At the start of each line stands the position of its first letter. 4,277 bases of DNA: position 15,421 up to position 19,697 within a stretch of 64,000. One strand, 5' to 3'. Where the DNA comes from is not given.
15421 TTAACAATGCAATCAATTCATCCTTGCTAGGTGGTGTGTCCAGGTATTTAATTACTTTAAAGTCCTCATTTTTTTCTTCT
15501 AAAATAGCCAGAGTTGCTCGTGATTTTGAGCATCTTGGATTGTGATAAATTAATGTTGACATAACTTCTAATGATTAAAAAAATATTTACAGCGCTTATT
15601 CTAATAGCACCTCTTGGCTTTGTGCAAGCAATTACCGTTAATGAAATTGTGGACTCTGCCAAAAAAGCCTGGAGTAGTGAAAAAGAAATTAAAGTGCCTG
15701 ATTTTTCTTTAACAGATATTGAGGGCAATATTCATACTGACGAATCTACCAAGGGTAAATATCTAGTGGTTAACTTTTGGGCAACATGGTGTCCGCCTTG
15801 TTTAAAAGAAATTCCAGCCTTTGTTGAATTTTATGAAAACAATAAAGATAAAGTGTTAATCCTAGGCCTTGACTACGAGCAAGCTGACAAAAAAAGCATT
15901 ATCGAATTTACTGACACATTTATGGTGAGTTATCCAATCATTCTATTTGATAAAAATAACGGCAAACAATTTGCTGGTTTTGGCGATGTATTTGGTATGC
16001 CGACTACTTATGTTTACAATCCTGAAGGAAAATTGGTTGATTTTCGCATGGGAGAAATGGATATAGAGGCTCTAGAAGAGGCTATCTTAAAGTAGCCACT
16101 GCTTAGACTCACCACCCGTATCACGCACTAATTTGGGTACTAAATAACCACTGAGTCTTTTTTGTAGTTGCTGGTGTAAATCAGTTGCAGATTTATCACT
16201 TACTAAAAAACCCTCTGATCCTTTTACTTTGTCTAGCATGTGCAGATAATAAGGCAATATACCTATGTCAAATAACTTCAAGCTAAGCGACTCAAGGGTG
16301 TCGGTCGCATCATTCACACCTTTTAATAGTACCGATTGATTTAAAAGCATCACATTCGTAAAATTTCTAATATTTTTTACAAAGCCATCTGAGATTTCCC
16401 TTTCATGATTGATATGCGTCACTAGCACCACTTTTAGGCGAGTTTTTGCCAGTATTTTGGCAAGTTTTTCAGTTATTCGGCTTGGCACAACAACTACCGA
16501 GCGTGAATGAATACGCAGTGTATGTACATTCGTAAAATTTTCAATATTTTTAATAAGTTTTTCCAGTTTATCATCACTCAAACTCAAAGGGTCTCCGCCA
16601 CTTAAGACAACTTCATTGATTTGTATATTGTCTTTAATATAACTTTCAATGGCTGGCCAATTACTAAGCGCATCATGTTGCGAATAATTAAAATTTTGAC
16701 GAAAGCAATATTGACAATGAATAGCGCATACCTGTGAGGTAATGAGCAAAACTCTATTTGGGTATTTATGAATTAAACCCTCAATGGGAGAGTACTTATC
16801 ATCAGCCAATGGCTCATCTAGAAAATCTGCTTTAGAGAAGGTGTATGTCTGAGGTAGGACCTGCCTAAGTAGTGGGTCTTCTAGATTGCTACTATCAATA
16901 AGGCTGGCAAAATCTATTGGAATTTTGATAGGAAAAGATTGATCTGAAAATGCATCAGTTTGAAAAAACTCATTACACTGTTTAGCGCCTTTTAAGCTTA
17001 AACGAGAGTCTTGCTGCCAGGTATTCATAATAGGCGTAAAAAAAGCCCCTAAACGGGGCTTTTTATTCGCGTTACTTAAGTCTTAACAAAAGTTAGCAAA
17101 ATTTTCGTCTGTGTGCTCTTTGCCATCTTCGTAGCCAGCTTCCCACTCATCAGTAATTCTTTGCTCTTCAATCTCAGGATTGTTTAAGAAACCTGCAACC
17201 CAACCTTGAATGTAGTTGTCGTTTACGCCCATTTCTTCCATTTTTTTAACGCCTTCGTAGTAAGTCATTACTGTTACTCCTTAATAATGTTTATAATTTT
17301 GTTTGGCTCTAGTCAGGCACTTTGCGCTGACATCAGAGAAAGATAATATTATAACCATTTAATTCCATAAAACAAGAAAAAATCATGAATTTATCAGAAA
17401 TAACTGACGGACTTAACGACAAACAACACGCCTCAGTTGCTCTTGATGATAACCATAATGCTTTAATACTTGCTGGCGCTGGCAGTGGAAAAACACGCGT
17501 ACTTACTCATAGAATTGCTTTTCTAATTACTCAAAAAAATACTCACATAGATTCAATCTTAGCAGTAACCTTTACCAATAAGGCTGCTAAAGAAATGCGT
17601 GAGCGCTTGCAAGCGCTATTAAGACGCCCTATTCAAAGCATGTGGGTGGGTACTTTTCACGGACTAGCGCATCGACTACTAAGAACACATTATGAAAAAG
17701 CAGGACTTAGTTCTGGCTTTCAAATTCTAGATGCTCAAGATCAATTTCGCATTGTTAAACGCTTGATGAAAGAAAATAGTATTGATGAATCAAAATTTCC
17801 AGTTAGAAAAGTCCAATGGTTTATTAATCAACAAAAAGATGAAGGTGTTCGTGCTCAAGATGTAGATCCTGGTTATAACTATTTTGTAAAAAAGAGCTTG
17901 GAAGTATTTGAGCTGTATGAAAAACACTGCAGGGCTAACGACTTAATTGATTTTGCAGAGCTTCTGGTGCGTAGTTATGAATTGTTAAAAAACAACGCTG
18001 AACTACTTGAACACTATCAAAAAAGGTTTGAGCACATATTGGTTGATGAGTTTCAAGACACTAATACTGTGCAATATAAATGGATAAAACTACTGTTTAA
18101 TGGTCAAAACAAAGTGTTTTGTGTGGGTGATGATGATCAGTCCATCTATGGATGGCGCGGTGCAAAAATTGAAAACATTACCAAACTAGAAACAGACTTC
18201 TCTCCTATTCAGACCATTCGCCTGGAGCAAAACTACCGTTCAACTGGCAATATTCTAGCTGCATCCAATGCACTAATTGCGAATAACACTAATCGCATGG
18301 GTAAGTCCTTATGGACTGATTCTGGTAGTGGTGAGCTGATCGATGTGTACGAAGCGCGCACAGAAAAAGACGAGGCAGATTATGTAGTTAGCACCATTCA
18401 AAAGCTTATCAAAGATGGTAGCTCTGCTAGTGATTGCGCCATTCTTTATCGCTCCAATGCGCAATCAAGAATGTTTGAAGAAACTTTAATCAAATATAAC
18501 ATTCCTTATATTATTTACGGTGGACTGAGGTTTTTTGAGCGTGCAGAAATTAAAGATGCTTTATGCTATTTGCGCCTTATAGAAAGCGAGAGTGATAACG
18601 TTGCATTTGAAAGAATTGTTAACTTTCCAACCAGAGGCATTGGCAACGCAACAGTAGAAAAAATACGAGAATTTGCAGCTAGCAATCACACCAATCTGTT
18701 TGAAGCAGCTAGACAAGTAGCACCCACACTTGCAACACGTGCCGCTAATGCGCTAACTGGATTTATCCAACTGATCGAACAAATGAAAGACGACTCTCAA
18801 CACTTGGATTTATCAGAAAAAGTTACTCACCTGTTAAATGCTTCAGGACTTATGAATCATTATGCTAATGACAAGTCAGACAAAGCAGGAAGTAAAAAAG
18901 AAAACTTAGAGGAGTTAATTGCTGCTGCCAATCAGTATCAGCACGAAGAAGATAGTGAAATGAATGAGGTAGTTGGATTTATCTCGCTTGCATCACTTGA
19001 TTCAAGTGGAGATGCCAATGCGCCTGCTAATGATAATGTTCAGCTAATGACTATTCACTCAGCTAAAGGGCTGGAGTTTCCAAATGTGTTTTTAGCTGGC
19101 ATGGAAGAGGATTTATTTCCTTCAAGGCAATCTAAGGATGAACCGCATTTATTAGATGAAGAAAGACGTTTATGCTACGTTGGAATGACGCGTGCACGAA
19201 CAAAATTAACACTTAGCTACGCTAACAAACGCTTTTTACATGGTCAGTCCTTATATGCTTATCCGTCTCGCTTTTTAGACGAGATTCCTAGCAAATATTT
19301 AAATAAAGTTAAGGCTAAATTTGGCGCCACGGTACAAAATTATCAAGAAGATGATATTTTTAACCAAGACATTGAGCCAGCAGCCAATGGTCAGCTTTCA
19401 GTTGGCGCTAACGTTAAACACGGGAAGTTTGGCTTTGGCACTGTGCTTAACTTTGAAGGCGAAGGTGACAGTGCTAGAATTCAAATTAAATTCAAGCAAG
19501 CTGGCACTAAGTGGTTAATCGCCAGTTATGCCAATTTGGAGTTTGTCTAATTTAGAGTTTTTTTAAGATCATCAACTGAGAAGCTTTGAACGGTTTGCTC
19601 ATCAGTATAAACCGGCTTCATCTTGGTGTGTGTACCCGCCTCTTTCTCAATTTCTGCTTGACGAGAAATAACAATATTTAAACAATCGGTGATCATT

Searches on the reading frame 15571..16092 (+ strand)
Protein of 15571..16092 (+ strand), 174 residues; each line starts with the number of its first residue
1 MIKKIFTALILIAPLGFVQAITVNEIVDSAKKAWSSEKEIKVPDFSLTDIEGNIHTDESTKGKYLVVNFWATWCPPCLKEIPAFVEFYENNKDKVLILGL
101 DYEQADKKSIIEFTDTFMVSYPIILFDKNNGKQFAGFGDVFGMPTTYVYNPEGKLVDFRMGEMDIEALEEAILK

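Call 47: search_protein_families(library=pfam, proteins=[window:15571-16092:+], max_evalue=0.001)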
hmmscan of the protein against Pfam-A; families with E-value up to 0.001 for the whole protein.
window:15571-16092:+ (174 aa): 5 families
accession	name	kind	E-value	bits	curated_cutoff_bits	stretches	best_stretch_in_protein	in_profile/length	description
PF00578.27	AhpC-TSA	-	5.8e-17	62.2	26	1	41-156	4-122/124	AhpC/TSA family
PF08534.16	Redoxin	-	1.5e-13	51.2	26.6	1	41-164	5-137/148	Redoxin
PF00085.26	Thioredoxin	-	4.6e-09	36.6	23.5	1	62-129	18-81/103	Thioredoxin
PF13905.12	Thioredoxin_8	-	6.6e-08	33.2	27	1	62-154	1-93/94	Thioredoxin-like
PF13098.12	Thioredoxin_2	-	0.0001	23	27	1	61-171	4-103/104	Thioredoxin-like domain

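Call 72: search_protein_families(library=ncbifam, proteins=[window:15571-16092:+], max_evalue=0.01)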
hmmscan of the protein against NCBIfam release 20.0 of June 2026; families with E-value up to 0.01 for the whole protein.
window:15571-16092:+ (174 aa): 15 families
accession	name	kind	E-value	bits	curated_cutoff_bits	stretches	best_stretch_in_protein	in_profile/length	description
NF002854.0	PRK03147.1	subfamily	1.7e-26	93.2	170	1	8-170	14-167/176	thiol-disulfide oxidoreductase ResA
NF041202.1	StoA_CxxC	exception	2.2e-22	79.6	210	1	30-170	21-159/163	endospore biogenesis thiol-disulfide oxidoreductase StoA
TIGR00385.1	dsbE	subfamily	1.8e-15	57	123.15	1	21-172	19-167/173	DsbE family thiol:disulfide interchange protein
NF047696.1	ThlDiSintTplARhiz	equivalog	1.3e-13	51.2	230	1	36-156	71-194/219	thiol:disulfide interchange protein TlpA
TIGR01068.1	thioredoxin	equivalog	9.5e-10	38.6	96.8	1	60-131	12-79/101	thioredoxin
NF011941.0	PRK15412.1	equivalog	1.2e-09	37.9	359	1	27-170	30-170/185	thiol:disulfide interchange protein DsbE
NF053650.1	PerredPrxQDein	equivalog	1.7e-08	34.5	260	1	42-154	1-121/148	thioredoxin-dependent peroxiredoxin PrxQ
NF047697.1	ThioredTrxAClost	equivalog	2.9e-07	30.6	140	1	60-110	15-65/105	thioredoxin TrxA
NF008229.0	PRK10996.1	equivalog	5.5e-07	29.4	125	1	63-109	53-99/141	thioredoxin TrxC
NF010625.0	PRK14018.1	equivalog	9.1e-06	24.4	522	1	47-166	41-163/521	bifunctional peptide-methionine (S)-S-oxide reductase MsrA/peptide-methionine (R)-S-oxide reductase MsrB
NF041054.1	WAxxUGC_long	equivalog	3.2e-05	23.4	300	1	39-124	81-166/354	ResA-like WAxxUGC motif-containing protein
TIGR02738.1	TrbB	equivalog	9.5e-05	22.1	132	1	6-171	4-148/153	type-F conjugative transfer system pilin assembly thiol-disulfide isomerase TrbB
TIGR01126.1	pdi_dom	equivalog_domain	0.00024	21.3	107.2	1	60-132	12-83/105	protein disulfide-isomerase domain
NF006898.0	PRK09381.1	equivalog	0.00037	20.8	138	1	55-105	14-64/109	thioredoxin TrxA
NF045694.1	seleno_TsoB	exception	0.0016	16.6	805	1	40-133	452-549/572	rhodanese/DsbD fusion-like selenoprotein TsoB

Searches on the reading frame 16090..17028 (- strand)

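Call 47: search_protein_families(library=pfam, proteins=[window:16090-17028:-], max_evalue=0.001)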
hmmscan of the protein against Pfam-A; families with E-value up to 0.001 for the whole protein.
window:16090-17028:- (313 aa): 2 families
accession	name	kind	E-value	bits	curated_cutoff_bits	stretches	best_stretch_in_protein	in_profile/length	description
PF04055.27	Radical_SAM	-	5.9e-07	30.2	29.5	1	96-203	2-107/166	Radical SAM superfamily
PF13353.11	Fer4_12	-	7.7e-07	29.9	22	1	98-166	12-81/137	4Fe-4S single cluster domain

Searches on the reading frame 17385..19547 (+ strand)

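Call 47: search_protein_families(library=pfam, proteins=[window:17385-19547:+], max_evalue=0.001)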
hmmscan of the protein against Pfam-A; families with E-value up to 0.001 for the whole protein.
window:17385-19547:+ (721 aa): 10 families
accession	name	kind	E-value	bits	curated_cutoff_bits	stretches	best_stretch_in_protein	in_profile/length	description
PF00580.27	UvrD-helicase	-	1.2e-89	301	23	1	10-272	1-270/271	UvrD/REP helicase N-terminal domain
PF13361.12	UvrD_C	-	5.2e-83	279.8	25.6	1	278-614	1-349/350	UvrD-like helicase C-terminal domain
PF13245.12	AAA_19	-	4.8e-24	85.5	25.1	1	22-256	10-132/134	AAA domain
PF21196.3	PcrA_UvrD_tudor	-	5.2e-11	42.7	23.9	1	673-716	1-44/48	PcrA/UvrD tudor domain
PF13538.12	UvrD_C_2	-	8.1e-10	38.9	27.4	1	554-610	4-51/52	UvrD-like helicase C-terminal domain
PF01443.25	Viral_helicase1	-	2e-06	28.3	21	0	544-609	178-225/228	Viral superfamily 1 RNA helicase core domain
PF13604.12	AAA_30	-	4.3e-06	27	27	0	10-76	2-67/191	AAA domain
PF13087.12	AAA_12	-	1.5e-05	25.1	27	0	304-369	63-130/195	AAA domain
PF04851.21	ResIII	-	9.2e-05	22.9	22.5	0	21-81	21-79/164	Type III restriction enzyme, res subunit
PF13086.12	AAA_11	-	0.00035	20.9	27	0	10-77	2-74/257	AAA domain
